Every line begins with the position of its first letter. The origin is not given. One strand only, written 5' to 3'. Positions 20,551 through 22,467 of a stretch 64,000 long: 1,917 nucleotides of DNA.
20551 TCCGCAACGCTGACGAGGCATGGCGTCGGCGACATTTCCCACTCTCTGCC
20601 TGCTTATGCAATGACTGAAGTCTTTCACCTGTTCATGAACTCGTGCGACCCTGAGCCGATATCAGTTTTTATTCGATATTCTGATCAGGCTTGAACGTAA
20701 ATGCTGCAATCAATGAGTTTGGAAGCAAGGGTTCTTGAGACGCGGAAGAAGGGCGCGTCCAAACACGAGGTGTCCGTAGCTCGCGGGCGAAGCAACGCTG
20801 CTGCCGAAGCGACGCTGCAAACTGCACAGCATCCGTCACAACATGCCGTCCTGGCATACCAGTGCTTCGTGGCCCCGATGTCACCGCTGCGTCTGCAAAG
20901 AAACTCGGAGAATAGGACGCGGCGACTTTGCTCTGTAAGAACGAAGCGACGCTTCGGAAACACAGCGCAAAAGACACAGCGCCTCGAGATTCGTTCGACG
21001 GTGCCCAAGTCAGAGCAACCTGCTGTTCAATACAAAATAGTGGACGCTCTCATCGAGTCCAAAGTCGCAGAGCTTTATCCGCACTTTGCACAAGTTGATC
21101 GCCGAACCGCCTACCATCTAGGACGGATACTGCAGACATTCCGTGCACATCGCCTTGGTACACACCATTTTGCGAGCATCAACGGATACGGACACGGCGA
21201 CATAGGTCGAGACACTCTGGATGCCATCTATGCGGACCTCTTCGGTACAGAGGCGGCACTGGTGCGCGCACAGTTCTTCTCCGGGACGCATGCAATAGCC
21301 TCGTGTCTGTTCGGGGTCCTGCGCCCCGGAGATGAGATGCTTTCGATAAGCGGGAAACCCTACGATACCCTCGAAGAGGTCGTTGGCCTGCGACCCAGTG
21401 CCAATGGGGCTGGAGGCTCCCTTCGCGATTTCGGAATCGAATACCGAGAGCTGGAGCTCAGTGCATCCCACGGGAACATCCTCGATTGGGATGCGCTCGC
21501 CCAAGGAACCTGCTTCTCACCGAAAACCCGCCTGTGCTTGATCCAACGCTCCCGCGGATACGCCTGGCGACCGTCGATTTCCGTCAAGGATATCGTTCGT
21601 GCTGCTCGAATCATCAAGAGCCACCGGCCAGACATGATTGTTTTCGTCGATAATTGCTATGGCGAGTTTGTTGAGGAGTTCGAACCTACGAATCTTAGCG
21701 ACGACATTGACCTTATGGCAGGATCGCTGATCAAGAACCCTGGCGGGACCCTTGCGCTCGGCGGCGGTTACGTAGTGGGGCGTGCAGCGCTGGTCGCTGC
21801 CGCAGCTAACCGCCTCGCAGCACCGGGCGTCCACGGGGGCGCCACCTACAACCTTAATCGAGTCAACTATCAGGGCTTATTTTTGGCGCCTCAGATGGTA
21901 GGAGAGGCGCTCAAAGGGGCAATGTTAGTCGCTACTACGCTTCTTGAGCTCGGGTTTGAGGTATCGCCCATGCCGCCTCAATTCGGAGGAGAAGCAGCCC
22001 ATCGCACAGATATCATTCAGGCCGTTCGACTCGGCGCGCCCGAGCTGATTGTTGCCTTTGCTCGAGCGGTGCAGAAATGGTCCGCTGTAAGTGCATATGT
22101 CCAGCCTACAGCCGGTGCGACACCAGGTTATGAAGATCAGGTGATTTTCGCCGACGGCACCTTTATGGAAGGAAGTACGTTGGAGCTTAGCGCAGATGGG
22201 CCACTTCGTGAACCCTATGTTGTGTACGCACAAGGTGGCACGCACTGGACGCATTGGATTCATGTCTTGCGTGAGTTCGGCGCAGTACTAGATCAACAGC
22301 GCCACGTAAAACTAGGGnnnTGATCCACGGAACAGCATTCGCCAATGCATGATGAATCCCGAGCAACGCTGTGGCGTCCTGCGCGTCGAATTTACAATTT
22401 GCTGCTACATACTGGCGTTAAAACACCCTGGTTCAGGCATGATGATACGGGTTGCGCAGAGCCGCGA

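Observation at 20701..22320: Mostly bacterial PF06838 (YnbB / 'aluminium-resistance') PLP-dependent lyase in a eukaryotic chromosome, with an added N-terminal extension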

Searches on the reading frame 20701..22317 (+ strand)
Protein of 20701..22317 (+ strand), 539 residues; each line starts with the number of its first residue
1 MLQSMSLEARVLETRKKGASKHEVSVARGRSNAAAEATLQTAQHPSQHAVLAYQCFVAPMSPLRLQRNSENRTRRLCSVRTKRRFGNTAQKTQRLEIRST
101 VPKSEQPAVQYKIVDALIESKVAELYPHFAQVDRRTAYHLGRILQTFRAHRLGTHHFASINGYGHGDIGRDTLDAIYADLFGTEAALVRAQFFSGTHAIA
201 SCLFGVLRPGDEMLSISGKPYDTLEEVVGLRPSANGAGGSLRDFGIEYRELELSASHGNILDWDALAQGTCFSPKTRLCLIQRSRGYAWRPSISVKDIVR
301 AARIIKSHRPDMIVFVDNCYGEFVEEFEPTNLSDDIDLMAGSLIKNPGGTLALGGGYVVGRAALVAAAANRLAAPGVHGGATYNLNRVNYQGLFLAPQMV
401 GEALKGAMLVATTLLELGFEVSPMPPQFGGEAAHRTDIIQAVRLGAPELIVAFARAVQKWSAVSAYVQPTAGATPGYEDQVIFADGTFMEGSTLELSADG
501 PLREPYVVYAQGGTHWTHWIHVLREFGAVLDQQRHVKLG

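Call 3: search_protein_families(library=pfam, proteins=[window:20701-22317:+], max_evalue=0.01)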
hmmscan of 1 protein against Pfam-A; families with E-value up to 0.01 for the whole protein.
window:20701-22317:+ (539 aa): 3 families
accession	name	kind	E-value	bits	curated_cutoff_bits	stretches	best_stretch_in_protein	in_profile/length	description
PF06838.17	Met_gamma_lyase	-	6.7e-154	512.8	24.2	1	117-520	4-394/405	Methionine gamma-lyase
PF00155.27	Aminotran_1_2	-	0.00011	22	19.7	0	295-370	165-243/361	Aminotransferase class I and II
PF01053.26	Cys_Met_Meta_PP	-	0.008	15.2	27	0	291-359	149-212/381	Cys/Met metabolism PLP-dependent enzyme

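Call 4: search_protein_families(library=ncbifam, proteins=[window:20701-22317:+], max_evalue=0.01)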
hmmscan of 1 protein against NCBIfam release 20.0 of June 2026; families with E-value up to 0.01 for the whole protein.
window:20701-22317:+ (539 aa): 6 families
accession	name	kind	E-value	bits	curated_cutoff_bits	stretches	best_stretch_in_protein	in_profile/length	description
NF005695.0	PRK07503.1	equivalog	2.5e-07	29.7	666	1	147-366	40-232/403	methionine gamma-lyase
NF004876.0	PRK06234.1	subfamily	0.00065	18.8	666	0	290-365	160-232/400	methionine gamma-lyase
NF006097.0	PRK08249.1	equivalog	0.00079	17.9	600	0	162-217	57-112/402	cystathionine gamma-synthase family protein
NF005455.0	PRK07049.1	equivalog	0.0011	17.8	504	1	183-367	98-263/427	cystathionine gamma-synthase family protein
TIGR01328.1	met_gam_lyase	equivalog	0.0025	16.8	549.7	0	147-215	34-103/391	methionine gamma-lyase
NF006755.0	PRK09275.1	equivalog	0.0025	16.2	321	1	294-328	261-295/530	bifunctional aspartate transaminase/aspartate 4-decarboxylase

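Call 5: search_solved_structures(query=window:20701-22317:+, max_evalue=0.001, show_alignments=1)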
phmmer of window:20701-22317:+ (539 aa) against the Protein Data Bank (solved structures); distinct sequences matched with E-value up to 0.001: 8.
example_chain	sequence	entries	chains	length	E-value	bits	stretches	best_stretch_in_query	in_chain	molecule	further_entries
3ht4_A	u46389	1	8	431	9e-113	380.9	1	118-518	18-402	Aluminum resistance protein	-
3fd0_A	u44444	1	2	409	3.1e-108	365.9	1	131-518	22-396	putative cystathionine beta-lyase involved in aluminum resistance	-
3jzl_A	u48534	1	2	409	9.3e-107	361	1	131-519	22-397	Putative cystathionine beta-lyase involved in aluminum resistance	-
3hvy_A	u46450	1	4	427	2.2e-100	340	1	117-518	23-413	Cystathionine beta-lyase family protein, YNBB B.subtilis ortholog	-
3gwp_A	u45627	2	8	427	8.3e-100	338.1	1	116-518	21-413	carbon-sulfur lyase involved in aluminum resistance | Aluminum resistance protein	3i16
3vk2_A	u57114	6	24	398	0.00032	22.7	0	162-366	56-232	Methionine gamma-lyase | L-methionine gamma-lyase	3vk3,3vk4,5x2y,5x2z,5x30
1gc0_A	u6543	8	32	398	0.00033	22.7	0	162-366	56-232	METHIONINE GAMMA-LYASE | L-methionine gamma-lyase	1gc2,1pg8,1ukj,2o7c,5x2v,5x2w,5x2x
7f1p_A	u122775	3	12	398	0.00033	22.7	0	162-366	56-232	L-methionine gamma-lyase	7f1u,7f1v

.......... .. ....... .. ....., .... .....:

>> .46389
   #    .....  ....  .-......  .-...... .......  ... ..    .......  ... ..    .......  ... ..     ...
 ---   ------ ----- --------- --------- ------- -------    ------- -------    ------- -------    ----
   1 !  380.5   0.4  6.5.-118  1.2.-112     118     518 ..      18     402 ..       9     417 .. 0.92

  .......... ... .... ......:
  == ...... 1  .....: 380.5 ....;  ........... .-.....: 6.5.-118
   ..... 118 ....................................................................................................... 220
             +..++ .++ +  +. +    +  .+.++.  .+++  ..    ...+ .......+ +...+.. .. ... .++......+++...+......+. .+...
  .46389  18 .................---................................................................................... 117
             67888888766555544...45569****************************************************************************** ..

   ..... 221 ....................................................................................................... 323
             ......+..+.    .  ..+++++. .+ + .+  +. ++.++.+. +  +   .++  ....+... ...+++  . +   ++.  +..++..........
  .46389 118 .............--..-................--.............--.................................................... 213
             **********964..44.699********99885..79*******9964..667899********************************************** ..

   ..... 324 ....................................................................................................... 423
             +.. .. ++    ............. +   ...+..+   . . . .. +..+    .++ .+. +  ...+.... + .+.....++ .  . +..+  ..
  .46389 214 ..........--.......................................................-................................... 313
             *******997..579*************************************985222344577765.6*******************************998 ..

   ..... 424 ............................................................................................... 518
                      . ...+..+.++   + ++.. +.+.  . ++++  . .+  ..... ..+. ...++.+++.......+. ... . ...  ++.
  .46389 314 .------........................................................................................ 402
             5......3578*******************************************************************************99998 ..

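Call 6: find_homologous_proteins(query=window:20701-22317:+, max_evalue=1e-10)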
Query window:20701-22317:+ (539 aa): 8000 proteins with E <= 1e-10 among 8000 candidates; the best 120 are listed.
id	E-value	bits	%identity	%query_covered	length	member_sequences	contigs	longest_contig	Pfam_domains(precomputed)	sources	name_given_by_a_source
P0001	0.0e+0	1210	99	100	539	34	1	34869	PF06838.18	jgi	-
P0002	2.0e-239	814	77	87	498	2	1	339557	PF06838.18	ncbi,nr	ncbi:hypothetical protein CCYA_CCYA19G4694 [Cyanidiococcus yangmingshanensis]|nr:hypothetical protei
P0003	2.6e-235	800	82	78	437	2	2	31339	PF06838.18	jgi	jgi:cystathionine beta-lyase family protein involved in aluminum resistance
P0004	8.4e-204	696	72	77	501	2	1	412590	PF06838.18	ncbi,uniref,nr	ncbi:hypothetical protein CDCA_CDCA11G3245 [Cyanidium caldarium]|uniref:Aluminum resistance family p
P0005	2.1e-159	550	-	-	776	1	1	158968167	PF06838.18,PF01053.27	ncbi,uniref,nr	ncbi:hypothetical protein POM88_004804 [Heracleum sosnowskyi]|uniref:Aluminum resistance protein n=1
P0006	1.6e-153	530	61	74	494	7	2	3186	PF06838.18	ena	-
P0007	2.0e-153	530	57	79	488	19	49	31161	PF06838.18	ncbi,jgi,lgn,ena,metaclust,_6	metaclust:\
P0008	2.9e-153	529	59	76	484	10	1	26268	PF06838.18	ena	-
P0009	5.0e-153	529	61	76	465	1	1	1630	PF06838.18,PF01053.27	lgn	-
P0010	6.6e-152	525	60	76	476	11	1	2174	PF06838.18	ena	-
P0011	7.7e-151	521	58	76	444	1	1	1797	PF06838.18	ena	-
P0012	4.3e-150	519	59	75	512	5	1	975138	PF06838.18,PF01053.27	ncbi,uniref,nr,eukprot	ncbi:protein YnbB [Porphyridium purpureum]|uniref:Protein YnbB n=1 Tax=Porphyridium purpureum TaxID=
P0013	8.9e-150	518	56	81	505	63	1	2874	PF06838.18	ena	-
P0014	1.4e-149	517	58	78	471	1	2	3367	PF06838.18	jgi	jgi:cystathionine beta-lyase family protein involved in aluminum resistance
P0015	2.4e-149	516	59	76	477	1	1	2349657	PF06838.18,PF01053.27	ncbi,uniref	ncbi:hypothetical protein AB1Y20_008688 [Prymnesium parvum]|uniref:Aluminum resistance family protei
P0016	1.2e-147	511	57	78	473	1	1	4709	PF06838.18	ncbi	-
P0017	3.3e-147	509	58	76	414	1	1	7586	PF06838.18,PF01053.27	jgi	-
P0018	4.3e-147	509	59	73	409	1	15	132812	PF06838.18,PF01053.27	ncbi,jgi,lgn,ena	-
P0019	4.5e-147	509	56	80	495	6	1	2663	PF06838.18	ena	-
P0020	5.5e-147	509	59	77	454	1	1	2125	PF06838.18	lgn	-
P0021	2.7e-146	506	57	79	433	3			PF06838.18,PF01053.27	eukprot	eukprot:Plantae.Rhodophyta-Purpureofilum_apyrenoidigerum.ctg5859.p1 GENE.Plantae.Rhodophyta-Purpureo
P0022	4.6e-146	506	58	75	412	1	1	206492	PF00155.28,PF06838.18,PF01053.27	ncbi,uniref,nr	ncbi:aminotransferase class I/II-fold pyridoxal phosphate-dependent enzyme [Argonema galeatum]|unire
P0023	6.1e-146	505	57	75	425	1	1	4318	PF06838.18,PF01053.27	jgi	jgi:cystathionine beta-lyase family protein involved in aluminum resistance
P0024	1.0e-145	504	60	74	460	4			PF06838.18,PF01053.27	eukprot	eukprot:CAMPEP_0184689876 /NCGR_PEP_ID=MMETSP0312-20130426/30903_1 /TAXON_ID=31354 /ORGANISM="Compso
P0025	1.3e-145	504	59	73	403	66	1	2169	PF06838.18,PF01053.27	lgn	-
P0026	1.4e-145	504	47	76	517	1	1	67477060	PF06838.18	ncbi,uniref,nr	ncbi:hypothetical protein O6H91_09G023700 [Diphasiastrum complanatum]|uniref:Uncharacterized protein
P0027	1.7e-145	504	59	73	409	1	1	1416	PF06838.18,PF01053.27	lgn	-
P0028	2.7e-145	503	57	76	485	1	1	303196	PF06838.18,PF01053.27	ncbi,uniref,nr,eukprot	ncbi:protein YnbB [Porphyridium purpureum]|uniref:Protein YnbB n=1 Tax=Porphyridium purpureum TaxID=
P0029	2.9e-145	503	57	75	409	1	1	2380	PF06838.18,PF01053.27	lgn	-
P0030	2.9e-145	503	59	73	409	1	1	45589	PF06838.18,PF01053.27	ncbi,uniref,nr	ncbi:aminotransferase class I/II-fold pyridoxal phosphate-dependent enzyme [Argonema antarcticum]|un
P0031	3.6e-145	503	59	73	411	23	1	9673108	PF00155.28,PF06838.18,PF01053.27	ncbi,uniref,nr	ncbi:aluminum resistance family protein [Moorena producens PAL-8-15-08-1]|uniref:Aluminum resistance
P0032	3.7e-145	503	58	75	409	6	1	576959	PF06838.18,PF01053.27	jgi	jgi:cystathionine beta-lyase family protein involved in aluminum resistance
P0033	6.0e-145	502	56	76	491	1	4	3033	PF06838.18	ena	-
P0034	7.5e-145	502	57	75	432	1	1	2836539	PF06838.18,PF01053.27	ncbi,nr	ncbi:putative aluminum resistance protein [[Synechococcus] sp. NIES-970]|nr:putative aluminum resist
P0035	9.0e-145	501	57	74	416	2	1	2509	PF06838.18,PF01053.27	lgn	-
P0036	1.2e-144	501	58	74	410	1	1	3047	PF06838.18,PF01053.27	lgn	-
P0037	2.1e-144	500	58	72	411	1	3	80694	PF06838.18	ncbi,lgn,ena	-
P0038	2.2e-144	500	56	75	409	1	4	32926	PF06838.18,PF01053.27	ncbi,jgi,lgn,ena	jgi:cystathionine beta-lyase family protein involved in aluminum resistance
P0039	2.5e-144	500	57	74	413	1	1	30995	PF06838.18,PF01053.27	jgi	jgi:cystathionine beta-lyase family protein involved in aluminum resistance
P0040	2.5e-144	500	57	74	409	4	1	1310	PF06838.18,PF01053.27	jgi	jgi:cystathionine beta-lyase family protein involved in aluminum resistance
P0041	2.9e-144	500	56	76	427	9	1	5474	PF00155.28,PF06838.18,PF01053.27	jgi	jgi:cystathionine beta-lyase family protein involved in aluminum resistance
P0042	3.1e-144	500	58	73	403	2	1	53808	PF06838.18,PF01053.27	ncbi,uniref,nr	ncbi:methionine gamma-lyase family protein [Nodosilinea sp. LEGE 07088]|uniref:methionine gamma-lyas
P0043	3.3e-144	500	57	74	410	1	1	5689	PF06838.18,PF01053.27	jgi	jgi:cystathionine beta-lyase family protein involved in aluminum resistance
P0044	3.9e-144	499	56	75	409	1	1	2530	PF00155.28,PF06838.18,PF01053.27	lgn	-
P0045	4.6e-144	499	56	75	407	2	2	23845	PF00155.28,PF06838.18,PF01053.27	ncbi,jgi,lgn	-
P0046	4.8e-144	499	56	75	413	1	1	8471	PF06838.18,PF01053.27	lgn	-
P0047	4.9e-144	499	57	75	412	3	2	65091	PF06838.18,PF01053.27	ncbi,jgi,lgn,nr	ncbi:MAG TPA: methionine gamma-lyase family protein [Oscillatoriales cyanobacterium M59_W2019_021]|n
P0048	5.5e-144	499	54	75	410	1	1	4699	PF00155.28,PF06838.18,PF01053.27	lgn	-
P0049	5.6e-144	499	56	75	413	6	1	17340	PF06838.18,PF01053.27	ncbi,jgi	jgi:cystathionine beta-lyase family protein involved in aluminum resistance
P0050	6.4e-144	499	57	73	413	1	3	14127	PF06838.18,PF01053.27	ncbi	-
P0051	7.0e-144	498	56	76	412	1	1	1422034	PF06838.18,PF01053.27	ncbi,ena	-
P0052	7.9e-144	498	58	73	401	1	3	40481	PF06838.18,PF01053.27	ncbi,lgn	ncbi:MAG: methionine gamma-lyase family protein [Nodosilinea sp.]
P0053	8.1e-144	498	56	75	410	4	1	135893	PF06838.18,PF01053.27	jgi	-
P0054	1.2e-143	498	57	76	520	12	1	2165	PF06838.18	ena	-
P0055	1.2e-143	498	56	76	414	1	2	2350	PF06838.18,PF01053.27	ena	-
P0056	1.6e-143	497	59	76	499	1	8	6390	PF06838.18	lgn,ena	-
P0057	1.6e-143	497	56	77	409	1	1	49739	PF06838.18,PF01053.27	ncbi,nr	ncbi:MAG: methionine gamma-lyase family protein [Synechococcus sp.]|nr:methionine gamma-lyase family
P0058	1.7e-143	497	56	74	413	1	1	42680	PF06838.18,PF01053.27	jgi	jgi:cystathionine beta-lyase family protein involved in aluminum resistance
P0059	1.9e-143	497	56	75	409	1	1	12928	PF00155.28,PF06838.18,PF01053.27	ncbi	ncbi:MAG: methionine gamma-lyase family protein [Thermosynechococcaceae cyanobacterium]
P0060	1.9e-143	497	57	75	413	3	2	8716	PF06838.18,PF01053.27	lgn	-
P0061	2.1e-143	497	56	75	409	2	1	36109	PF00155.28,PF06838.18,PF01053.27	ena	-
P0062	2.2e-143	497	57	73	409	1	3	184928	PF00155.28,PF06838.18,PF01053.27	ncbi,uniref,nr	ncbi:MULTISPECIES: methionine gamma-lyase family protein [unclassified Leptolyngbya]|uniref:methioni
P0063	2.8e-143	496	57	73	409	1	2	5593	PF00155.28,PF06838.18,PF01053.27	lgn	-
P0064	3.0e-143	496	57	74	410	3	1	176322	PF06838.18,PF01053.27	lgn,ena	-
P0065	3.5e-143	496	56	74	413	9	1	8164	PF06838.18,PF01053.27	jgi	jgi:cystathionine beta-lyase family protein involved in aluminum resistance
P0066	3.8e-143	496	57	74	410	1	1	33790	PF06838.18,PF01053.27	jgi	jgi:cystathionine beta-lyase family protein involved in aluminum resistance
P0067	4.0e-143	496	56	77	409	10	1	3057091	PF06838.18,PF01053.27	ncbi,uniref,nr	ncbi:aluminum resistance family protein [Picosynechococcus sp. PCC 7003]|uniref:methionine gamma-lya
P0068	4.3e-143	496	57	73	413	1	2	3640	PF06838.18,PF01053.27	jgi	jgi:cystathionine beta-lyase family protein involved in aluminum resistance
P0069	4.4e-143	496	57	73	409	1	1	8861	PF06838.18,PF01053.27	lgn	-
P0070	4.5e-143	496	55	75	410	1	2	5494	PF00155.28,PF06838.18,PF01053.27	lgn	-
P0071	4.7e-143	496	57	73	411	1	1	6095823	PF06838.18,PF01053.27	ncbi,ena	-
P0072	5.0e-143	496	58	73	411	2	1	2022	PF00155.28,PF06838.18,PF01053.27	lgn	-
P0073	5.3e-143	496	54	78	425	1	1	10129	PF06838.18,PF01053.27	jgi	jgi:cystathionine beta-lyase family protein involved in aluminum resistance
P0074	5.6e-143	495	56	75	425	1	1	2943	PF06838.18,PF01053.27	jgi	jgi:cystathionine beta-lyase family protein involved in aluminum resistance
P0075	6.0e-143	495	53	77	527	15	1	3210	PF06838.18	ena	-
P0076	6.4e-143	495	58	73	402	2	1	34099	PF06838.18,PF01053.27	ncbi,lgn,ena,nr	ncbi:MAG TPA: methionine gamma-lyase family protein [Nodosilinea sp.]|nr:methionine gamma-lyase fami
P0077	6.5e-143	495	58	72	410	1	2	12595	PF06838.18,PF01053.27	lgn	-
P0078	6.6e-143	495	58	73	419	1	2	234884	PF00155.28,PF06838.18,PF01053.27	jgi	jgi:cystathionine beta-lyase family protein involved in aluminum resistance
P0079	6.8e-143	495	57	73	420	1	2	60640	PF06838.18,PF01053.27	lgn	-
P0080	6.9e-143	495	59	73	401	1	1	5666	PF06838.18,PF01053.27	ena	-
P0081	7.0e-143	495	58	73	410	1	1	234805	PF00155.28,PF06838.18,PF01053.27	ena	-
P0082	8.8e-143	495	55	76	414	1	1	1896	PF06838.18,PF01053.27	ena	-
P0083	1.1e-142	494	58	73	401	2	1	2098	PF06838.18,PF01053.27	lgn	-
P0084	1.3e-142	494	56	74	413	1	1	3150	PF06838.18,PF01053.27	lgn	-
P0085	1.4e-142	494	58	73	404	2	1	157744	PF06838.18,PF01053.27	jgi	jgi:cystathionine beta-lyase family protein involved in aluminum resistance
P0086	1.5e-142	494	58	73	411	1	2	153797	PF00155.28,PF06838.18,PF01053.27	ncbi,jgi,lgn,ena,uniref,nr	ncbi:aminotransferase class I/II-fold pyridoxal phosphate-dependent enzyme [Roseofilum sp. Guam]|uni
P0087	1.6e-142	494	56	75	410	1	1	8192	PF00155.28,PF06838.18,PF01053.27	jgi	jgi:cystathionine beta-lyase family protein involved in aluminum resistance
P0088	1.7e-142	494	58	73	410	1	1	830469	PF06838.18,PF01053.27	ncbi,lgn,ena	-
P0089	1.7e-142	494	58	73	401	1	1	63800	PF06838.18,PF01053.27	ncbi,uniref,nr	ncbi:methionine gamma-lyase family protein [Nodosilinea sp. LEGE 07298]|uniref:methionine gamma-lyas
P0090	1.8e-142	494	58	73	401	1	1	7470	PF06838.18,PF01053.27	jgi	jgi:cystathionine beta-lyase family protein involved in aluminum resistance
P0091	1.9e-142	494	58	73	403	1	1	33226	PF06838.18,PF01053.27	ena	-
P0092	1.9e-142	494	58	72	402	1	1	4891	PF06838.18,PF01053.27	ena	-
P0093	1.9e-142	494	56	74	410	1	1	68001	PF00155.28,PF06838.18,PF01053.27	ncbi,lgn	ncbi:MAG: aminotransferase class I/II-fold pyridoxal phosphate-dependent enzyme [Cyanobacteria bacte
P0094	1.9e-142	494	56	73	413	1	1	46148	PF06838.18,PF01053.27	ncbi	ncbi:MAG: methionine gamma-lyase family protein [Cyanobacteria bacterium P01_H01_bin.35]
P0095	1.9e-142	494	56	75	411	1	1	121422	PF00155.28,PF06838.18,PF01053.27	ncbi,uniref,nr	ncbi:aminotransferase class I/II-fold pyridoxal phosphate-dependent enzyme [Vacuolonema iberomarroca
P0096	2.1e-142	494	58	73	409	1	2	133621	PF06838.18,PF01053.27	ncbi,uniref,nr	ncbi:methionine gamma-lyase family protein [Coleofasciculus sp. FACHB-SPT36]|uniref:methionine gamma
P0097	2.1e-142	494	58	72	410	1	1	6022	PF06838.18,PF01053.27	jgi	jgi:cystathionine gamma-lyase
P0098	2.2e-142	493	56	75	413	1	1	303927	PF06838.18,PF01053.27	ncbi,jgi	ncbi:MAG: hypothetical protein RLZZ511_391 [Cyanobacteriota bacterium]|jgi:cystathionine beta-lyase 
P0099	2.3e-142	493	57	73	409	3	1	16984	PF00155.28,PF06838.18,PF01053.27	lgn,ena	-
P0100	2.3e-142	493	56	75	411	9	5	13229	PF06838.18,PF01053.27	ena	-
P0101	2.3e-142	493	56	75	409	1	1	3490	PF06838.18,PF01053.27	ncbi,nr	ncbi:MAG: methionine gamma-lyase family protein [Phormidesmis sp. CAN_BIN36]|nr:methionine gamma-lya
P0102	2.8e-142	493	56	75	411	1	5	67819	PF00155.28,PF06838.18,PF01053.27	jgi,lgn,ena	jgi:cystathionine beta-lyase family protein involved in aluminum resistance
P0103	3.0e-142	493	56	73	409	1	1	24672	PF00155.28,PF06838.18,PF01053.27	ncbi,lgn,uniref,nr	ncbi:methionine gamma-lyase family protein [Okeania sp.]|uniref:methionine gamma-lyase family protei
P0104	3.4e-142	493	57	73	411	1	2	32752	PF00155.28,PF06838.18,PF01053.27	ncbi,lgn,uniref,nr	ncbi:aminotransferase class I/II-fold pyridoxal phosphate-dependent enzyme [Roseofilum reptotaenium 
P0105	3.4e-142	493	55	75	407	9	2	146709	PF06838.18,PF01053.27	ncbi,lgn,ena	-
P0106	3.4e-142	493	57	73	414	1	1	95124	PF06838.18,PF01053.27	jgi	jgi:cystathionine gamma-lyase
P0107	3.5e-142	493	58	72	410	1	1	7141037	PF06838.18,PF01053.27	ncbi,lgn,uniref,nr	ncbi:aminotransferase class I/II-fold pyridoxal phosphate-dependent enzyme [Nostoc sp. MS1]|uniref:m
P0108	3.6e-142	493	56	75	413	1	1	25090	PF06838.18,PF01053.27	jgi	jgi:cystathionine beta-lyase family protein involved in aluminum resistance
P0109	3.7e-142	493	56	74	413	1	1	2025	PF06838.18,PF01053.27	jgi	jgi:cystathionine beta-lyase family protein involved in aluminum resistance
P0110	3.7e-142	493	57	73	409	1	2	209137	PF06838.18,PF01053.27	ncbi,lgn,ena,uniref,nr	ncbi:methionine gamma-lyase family protein [Microcoleus sp. FACHB-831]|uniref:methionine gamma-lyase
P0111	3.8e-142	493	56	75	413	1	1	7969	PF06838.18,PF01053.27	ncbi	-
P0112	3.9e-142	493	56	75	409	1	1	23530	PF00155.28,PF06838.18,PF01053.27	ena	-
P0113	4.0e-142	493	55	76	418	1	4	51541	PF06838.18,PF01053.27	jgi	jgi:cystathionine beta-lyase family protein involved in aluminum resistance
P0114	4.0e-142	493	56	75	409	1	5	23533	PF00155.28,PF06838.18,PF01053.27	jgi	jgi:cystathionine beta-lyase family protein involved in aluminum resistance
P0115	4.0e-142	493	56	72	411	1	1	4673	PF00155.28,PF06838.18,PF01053.27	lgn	-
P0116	4.2e-142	493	56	74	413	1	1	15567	PF06838.18,PF01053.27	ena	-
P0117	4.3e-142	493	57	73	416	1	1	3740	PF00155.28,PF06838.18,PF01053.27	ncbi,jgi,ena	ncbi:MAG: aminotransferase class I/II-fold pyridoxal phosphate-dependent enzyme [Prochlorotrichaceae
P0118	4.6e-142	492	58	73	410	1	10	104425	PF00155.28,PF06838.18,PF01053.27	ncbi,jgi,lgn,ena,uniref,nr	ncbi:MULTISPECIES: aminotransferase class I/II-fold pyridoxal phosphate-dependent enzyme [unclassifi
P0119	4.7e-142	492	57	75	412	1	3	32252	PF06838.18,PF01053.27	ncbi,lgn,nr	ncbi:MAG: methionine gamma-lyase family protein [Jaaginema sp. PMC 1079.18]|nr:methionine gamma-lyas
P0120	4.8e-142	492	57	75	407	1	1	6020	PF06838.18,PF01053.27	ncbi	-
